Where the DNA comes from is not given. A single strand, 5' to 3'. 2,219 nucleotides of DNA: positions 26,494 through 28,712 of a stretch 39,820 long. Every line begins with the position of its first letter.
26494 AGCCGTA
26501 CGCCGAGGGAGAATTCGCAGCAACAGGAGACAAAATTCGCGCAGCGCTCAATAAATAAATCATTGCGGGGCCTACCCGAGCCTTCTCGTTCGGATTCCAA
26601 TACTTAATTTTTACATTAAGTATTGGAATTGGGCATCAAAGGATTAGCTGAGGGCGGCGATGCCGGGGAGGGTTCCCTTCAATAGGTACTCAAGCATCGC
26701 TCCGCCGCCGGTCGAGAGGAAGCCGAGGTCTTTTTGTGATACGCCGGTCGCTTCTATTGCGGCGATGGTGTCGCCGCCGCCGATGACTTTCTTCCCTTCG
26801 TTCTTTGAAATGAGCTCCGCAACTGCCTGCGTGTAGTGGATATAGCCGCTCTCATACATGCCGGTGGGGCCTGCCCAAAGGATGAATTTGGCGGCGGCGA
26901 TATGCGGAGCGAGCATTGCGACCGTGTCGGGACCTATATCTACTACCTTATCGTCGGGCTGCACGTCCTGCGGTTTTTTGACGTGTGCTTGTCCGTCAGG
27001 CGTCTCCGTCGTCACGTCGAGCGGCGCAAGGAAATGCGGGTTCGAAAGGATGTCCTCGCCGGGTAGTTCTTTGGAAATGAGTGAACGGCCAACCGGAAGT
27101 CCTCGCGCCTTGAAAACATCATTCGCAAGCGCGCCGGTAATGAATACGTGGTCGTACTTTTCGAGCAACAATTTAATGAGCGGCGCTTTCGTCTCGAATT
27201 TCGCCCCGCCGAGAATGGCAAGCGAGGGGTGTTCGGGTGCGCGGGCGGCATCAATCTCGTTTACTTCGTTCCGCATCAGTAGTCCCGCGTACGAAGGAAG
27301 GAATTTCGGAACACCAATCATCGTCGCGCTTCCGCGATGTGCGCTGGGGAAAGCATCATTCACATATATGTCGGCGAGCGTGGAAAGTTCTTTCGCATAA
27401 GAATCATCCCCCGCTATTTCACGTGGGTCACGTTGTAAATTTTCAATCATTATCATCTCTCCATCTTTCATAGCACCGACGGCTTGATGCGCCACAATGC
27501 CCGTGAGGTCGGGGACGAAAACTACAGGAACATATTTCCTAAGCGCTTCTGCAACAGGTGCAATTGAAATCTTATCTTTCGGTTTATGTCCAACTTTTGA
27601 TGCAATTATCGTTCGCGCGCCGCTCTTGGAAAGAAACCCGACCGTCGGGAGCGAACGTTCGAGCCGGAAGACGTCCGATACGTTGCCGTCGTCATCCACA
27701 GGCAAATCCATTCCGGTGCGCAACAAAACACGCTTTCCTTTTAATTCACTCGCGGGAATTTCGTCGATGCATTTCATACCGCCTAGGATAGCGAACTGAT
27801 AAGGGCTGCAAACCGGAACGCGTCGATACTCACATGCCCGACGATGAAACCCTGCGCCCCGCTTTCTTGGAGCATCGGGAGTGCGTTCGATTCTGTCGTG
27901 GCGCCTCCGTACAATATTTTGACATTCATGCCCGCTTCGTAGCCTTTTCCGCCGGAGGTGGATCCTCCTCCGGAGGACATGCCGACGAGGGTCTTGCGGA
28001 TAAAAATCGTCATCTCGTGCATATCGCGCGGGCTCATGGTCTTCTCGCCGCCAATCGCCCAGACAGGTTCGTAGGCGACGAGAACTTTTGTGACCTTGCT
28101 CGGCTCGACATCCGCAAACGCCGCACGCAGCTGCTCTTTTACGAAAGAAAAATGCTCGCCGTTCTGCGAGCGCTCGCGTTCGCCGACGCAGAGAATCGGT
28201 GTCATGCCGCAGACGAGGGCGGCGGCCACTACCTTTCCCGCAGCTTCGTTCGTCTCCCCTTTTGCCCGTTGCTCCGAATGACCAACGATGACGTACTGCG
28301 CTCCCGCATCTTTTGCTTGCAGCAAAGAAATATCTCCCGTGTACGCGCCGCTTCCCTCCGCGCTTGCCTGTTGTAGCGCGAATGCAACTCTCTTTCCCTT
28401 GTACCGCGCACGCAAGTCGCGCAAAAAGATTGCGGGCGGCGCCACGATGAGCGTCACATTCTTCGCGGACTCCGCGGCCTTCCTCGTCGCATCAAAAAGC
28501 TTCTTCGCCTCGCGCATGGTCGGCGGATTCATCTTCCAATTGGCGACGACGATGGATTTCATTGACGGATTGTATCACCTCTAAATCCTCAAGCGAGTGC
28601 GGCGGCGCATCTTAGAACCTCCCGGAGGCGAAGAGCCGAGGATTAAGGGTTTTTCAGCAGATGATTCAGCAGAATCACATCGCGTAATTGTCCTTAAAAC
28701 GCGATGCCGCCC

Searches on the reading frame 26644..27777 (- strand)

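Call 49: search_protein_families(library=pfam, proteins=[window:26644-27777:-], max_evalue=0.001)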
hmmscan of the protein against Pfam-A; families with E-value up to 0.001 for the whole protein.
window:26644-27777:- (377 aa): 1 family
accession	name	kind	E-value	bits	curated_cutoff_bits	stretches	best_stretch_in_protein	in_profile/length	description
PF00162.24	PGK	-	2.3e-91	307.1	27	1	11-365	5-376/379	Phosphoglycerate kinase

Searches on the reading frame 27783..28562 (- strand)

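Call 49: search_protein_families(library=pfam, proteins=[window:27783-28562:-], max_evalue=0.001)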
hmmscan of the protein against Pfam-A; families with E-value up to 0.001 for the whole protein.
window:27783-28562:- (259 aa): 1 family
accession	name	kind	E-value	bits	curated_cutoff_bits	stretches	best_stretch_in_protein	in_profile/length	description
PF00121.24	TIM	-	2.3e-62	211.1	20.1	1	4-257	2-244/245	Triosephosphate isomerase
